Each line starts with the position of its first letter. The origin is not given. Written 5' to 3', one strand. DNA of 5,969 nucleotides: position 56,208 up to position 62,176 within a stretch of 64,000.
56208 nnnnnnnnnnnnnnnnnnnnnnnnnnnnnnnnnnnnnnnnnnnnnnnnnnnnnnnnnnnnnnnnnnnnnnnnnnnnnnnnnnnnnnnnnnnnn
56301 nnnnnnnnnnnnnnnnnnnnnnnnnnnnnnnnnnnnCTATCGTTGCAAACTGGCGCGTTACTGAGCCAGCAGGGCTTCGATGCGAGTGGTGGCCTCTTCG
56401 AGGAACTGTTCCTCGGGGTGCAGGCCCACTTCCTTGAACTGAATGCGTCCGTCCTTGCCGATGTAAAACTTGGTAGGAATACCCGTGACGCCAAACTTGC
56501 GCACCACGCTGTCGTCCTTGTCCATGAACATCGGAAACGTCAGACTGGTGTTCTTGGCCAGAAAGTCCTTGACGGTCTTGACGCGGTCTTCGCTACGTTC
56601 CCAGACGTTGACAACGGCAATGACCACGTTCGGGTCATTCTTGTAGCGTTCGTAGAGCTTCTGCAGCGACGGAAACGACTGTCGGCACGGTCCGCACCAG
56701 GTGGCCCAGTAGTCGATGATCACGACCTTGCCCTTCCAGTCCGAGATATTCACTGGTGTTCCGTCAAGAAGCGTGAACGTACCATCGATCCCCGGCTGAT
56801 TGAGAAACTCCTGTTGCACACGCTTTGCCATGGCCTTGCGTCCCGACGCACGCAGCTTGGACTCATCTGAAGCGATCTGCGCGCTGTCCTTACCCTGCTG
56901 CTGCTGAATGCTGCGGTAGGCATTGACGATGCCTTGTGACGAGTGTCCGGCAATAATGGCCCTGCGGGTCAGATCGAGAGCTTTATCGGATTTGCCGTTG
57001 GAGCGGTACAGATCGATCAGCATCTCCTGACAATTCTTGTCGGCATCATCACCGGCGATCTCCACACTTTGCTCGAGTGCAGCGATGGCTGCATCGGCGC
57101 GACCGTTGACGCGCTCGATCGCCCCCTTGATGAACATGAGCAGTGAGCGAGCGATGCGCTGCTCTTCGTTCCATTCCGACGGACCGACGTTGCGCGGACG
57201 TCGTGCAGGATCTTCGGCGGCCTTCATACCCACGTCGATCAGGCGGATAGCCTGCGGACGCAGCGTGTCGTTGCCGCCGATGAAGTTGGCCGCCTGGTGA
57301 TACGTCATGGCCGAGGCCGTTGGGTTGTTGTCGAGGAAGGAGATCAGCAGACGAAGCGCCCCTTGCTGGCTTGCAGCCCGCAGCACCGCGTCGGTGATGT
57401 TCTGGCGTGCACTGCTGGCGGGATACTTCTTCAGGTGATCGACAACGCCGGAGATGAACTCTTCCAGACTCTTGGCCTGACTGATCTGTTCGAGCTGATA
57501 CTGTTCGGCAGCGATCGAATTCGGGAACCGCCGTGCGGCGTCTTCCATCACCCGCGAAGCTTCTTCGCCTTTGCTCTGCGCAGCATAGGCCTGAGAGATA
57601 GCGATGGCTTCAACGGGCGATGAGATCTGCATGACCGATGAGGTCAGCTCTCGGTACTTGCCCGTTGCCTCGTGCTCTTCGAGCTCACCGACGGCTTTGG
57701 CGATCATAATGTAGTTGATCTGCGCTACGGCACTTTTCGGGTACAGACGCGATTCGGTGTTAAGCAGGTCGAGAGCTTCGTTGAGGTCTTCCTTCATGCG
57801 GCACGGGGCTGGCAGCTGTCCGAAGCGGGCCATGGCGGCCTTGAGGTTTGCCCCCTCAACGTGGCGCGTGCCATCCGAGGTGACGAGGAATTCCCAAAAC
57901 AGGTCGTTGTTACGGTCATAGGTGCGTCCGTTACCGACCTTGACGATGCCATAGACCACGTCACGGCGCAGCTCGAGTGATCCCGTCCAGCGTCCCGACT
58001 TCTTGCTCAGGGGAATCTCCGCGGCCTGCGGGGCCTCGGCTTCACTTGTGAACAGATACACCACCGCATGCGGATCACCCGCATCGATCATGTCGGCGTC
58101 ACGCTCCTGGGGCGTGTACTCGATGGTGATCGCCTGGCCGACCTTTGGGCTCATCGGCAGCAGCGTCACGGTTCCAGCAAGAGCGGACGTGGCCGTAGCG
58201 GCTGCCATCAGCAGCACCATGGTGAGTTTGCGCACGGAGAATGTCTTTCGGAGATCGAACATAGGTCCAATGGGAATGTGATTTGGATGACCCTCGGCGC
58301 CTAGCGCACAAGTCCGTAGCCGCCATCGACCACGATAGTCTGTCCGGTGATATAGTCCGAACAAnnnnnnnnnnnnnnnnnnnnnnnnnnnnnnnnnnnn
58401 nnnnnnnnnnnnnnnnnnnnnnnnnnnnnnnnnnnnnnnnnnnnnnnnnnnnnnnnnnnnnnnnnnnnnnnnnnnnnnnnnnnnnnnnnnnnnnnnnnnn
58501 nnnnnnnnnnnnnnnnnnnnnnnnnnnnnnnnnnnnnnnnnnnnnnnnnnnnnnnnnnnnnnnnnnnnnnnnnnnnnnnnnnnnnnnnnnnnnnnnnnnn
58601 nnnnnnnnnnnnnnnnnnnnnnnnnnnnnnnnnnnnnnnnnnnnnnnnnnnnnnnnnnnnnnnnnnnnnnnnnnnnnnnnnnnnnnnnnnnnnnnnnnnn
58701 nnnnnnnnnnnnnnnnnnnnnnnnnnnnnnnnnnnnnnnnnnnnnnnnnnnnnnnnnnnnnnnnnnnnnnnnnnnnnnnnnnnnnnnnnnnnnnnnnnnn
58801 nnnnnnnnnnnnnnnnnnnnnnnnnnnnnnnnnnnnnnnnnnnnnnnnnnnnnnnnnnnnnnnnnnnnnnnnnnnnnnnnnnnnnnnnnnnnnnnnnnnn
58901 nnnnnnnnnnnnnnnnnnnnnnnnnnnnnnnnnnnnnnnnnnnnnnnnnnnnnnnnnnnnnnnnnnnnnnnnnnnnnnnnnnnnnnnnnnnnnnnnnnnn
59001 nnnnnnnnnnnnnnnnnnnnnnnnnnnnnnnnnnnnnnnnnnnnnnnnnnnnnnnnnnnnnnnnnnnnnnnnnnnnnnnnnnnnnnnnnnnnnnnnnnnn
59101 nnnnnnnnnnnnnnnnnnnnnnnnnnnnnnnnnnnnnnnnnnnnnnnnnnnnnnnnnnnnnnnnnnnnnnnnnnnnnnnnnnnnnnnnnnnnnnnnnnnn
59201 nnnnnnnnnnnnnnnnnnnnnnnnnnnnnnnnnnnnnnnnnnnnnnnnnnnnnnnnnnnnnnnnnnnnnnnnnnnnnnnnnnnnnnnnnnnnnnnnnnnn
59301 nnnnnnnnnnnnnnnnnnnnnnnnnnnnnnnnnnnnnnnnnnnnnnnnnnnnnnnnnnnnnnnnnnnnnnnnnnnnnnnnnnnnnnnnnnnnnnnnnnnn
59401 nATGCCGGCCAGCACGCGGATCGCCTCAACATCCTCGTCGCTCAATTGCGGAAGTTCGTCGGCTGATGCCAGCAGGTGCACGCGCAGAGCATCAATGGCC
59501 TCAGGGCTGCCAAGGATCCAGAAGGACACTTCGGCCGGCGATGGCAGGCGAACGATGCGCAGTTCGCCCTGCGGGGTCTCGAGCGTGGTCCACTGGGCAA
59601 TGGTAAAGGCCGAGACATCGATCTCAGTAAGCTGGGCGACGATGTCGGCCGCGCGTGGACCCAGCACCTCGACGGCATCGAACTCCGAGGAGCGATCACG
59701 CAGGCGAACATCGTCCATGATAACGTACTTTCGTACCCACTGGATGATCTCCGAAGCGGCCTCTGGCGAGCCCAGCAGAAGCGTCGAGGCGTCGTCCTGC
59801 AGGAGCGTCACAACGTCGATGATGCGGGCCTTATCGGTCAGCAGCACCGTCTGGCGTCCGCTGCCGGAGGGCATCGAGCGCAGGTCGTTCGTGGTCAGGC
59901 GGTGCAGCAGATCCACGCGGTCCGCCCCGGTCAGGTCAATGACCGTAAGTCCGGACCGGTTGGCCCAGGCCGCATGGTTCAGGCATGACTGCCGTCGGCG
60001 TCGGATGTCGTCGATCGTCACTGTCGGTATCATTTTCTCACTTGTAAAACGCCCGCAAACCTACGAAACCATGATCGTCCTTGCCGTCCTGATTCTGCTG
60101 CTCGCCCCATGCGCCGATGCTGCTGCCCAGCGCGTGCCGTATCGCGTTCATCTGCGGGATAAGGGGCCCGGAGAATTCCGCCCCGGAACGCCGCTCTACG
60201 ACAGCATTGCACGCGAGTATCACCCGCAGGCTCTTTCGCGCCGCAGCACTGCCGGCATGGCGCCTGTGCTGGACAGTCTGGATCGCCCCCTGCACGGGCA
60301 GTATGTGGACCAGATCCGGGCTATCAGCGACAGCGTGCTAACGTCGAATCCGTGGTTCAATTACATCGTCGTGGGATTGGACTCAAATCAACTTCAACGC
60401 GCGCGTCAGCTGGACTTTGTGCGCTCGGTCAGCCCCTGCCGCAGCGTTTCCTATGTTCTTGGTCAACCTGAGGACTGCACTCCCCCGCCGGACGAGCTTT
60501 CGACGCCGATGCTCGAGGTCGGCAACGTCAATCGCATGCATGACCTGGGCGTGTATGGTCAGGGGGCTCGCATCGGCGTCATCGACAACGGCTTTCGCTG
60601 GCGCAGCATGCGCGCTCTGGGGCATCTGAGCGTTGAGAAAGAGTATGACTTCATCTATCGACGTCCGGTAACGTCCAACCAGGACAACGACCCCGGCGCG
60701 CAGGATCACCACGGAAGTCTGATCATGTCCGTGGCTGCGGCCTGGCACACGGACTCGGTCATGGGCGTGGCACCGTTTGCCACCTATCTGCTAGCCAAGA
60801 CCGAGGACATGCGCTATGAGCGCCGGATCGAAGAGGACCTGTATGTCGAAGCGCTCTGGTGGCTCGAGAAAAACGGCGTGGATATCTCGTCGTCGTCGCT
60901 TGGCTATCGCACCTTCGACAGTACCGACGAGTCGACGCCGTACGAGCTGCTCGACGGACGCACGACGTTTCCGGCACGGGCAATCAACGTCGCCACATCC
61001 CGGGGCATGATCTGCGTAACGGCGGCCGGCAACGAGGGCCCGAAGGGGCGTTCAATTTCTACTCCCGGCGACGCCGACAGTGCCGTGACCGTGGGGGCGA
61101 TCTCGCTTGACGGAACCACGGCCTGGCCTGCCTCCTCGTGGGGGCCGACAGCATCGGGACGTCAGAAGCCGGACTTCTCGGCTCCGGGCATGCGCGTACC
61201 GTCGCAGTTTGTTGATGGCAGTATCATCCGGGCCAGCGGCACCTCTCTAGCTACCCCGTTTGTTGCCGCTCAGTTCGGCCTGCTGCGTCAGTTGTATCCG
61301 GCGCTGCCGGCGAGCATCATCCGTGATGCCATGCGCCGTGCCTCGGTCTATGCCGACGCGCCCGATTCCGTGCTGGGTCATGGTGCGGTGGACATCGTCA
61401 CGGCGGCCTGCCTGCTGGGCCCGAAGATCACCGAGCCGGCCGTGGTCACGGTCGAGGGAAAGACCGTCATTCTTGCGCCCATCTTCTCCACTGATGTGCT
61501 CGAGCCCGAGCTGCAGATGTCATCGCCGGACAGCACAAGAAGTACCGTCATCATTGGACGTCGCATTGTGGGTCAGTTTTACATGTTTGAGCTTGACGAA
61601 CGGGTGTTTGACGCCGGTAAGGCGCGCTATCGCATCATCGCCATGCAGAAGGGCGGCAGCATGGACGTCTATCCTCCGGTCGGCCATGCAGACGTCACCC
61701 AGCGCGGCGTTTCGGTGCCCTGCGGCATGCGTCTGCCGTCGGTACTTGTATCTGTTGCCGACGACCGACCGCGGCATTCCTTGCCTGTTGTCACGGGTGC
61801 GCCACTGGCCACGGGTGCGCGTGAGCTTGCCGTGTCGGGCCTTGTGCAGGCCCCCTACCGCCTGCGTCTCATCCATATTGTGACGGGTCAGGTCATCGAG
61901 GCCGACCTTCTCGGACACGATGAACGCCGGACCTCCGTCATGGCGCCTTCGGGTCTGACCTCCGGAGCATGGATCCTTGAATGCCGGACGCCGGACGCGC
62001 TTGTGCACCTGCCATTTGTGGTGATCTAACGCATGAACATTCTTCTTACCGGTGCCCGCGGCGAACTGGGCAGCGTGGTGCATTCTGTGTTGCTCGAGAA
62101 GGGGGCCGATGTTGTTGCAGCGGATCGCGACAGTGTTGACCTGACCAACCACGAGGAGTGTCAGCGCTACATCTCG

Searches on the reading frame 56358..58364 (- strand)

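Call 30: search_protein_families(library=pfam, proteins=[window:56358-58364:-], max_evalue=0.001)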
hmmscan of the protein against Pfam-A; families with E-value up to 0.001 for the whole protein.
window:56358-58364:- (668 aa): 8 families
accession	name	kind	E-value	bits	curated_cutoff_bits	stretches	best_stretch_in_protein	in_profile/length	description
PF08534.16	Redoxin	-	9e-23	81.1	26.6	1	529-652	10-139/148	Redoxin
PF00578.27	AhpC-TSA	-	2.9e-19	69.7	26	1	531-643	11-123/124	AhpC/TSA family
PF13905.12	Thioredoxin_8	-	3.6e-13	50.1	27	1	545-641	1-94/94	Thioredoxin-like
PF00085.26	Thioredoxin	-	5.4e-13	49.3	23.5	1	545-591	18-62/103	Thioredoxin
PF13098.12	Thioredoxin_2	-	1.4e-09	38.7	27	1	544-656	4-102/104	Thioredoxin-like domain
PF13428.12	TPR_14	-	1.6e-07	31.7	23.5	0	254-286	5-37/44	Tetratricopeptide repeat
PF00255.25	GSHPx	-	3.9e-06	26.9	27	1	533-614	9-91/108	Glutathione peroxidase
PF13424.12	TPR_12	-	0.0003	21.3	30.1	0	413-470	9-72/77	Tetratricopeptide repeat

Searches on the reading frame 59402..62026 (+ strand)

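Call 30: search_protein_families(library=pfam, proteins=[window:59402-62026:+], max_evalue=0.001)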
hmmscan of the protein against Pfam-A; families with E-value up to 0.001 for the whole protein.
window:59402-62026:+ (875 aa): 1 family
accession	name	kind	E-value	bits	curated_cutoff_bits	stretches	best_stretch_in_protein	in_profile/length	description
PF00082.27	Peptidase_S8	-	1.5e-35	123.4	21.8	1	386-661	1-288/288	Subtilase family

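Call 44: search_protein_families(library=ncbifam, proteins=[window:59402-62026:+], max_evalue=0.01)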
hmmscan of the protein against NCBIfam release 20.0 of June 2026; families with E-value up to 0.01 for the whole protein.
window:59402-62026:+ (875 aa): 5 families
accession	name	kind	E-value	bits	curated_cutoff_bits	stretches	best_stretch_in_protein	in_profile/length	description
TIGR03921.1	T7SS_mycosin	equivalog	1e-24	87.3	278.75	1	377-668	4-284/353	type VII secretion-associated serine protease mycosin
TIGR03895.1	protease_PatA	subfamily_domain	1.4e-07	30.6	421.05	1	525-628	79-176/606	PatA/PatG family cyanobactin maturation protease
NF040809.1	germ_prot_CspBA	exception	2.4e-06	25.5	1250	1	552-628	968-1044/1099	bifunctional germination protease/germinant receptor pseudoprotease CspBA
NF040553.1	SGO_0316_fam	subfamily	5.7e-06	24.3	1400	1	578-630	657-709/1486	SGO_0316/SGO_0317 family LPXTG-anchored serine peptidase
NF040808.2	CspC_non_triad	exception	4.3e-05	22.2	675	1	553-628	422-497/556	bile acid germinant receptor pseudoprotease CspC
